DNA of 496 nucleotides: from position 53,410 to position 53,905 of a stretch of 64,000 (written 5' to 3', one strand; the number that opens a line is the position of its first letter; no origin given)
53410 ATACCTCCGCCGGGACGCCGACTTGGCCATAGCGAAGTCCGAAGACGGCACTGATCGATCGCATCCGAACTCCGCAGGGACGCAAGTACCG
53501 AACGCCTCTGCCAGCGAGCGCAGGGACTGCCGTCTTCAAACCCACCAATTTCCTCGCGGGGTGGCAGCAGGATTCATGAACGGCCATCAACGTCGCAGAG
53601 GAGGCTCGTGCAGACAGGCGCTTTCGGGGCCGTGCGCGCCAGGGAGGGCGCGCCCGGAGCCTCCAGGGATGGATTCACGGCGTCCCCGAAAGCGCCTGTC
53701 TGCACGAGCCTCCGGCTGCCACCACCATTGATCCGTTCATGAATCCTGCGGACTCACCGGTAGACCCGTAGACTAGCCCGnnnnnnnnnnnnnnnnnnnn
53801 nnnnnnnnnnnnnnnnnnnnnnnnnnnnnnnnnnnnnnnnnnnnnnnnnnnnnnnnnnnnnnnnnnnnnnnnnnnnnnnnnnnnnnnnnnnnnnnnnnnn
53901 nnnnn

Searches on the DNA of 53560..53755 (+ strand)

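Call 59: search_dna_similar(query=window:53560-53755:+, collection=plasmids, mode=distant, max_evalue=0.001, max_rows=25)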
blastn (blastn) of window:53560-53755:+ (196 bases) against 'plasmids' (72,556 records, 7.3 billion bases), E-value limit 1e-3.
Records with a match: 1; places in all: 1; records where one place covers at least 80% of the query: 0.
Best place of each record, by identity: 80-90% 1.
By first word of the organism name: Enterobacter 1.
By predicted mobility (MOB-suite, as given by PLSDB): non-mobilizable 1.
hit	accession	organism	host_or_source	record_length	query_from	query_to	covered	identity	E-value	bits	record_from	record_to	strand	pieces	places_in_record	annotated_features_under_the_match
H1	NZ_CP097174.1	Enterobacter chuandaensis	Duck,China: Zhejiang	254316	76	125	26%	84.0%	3e-4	52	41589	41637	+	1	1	none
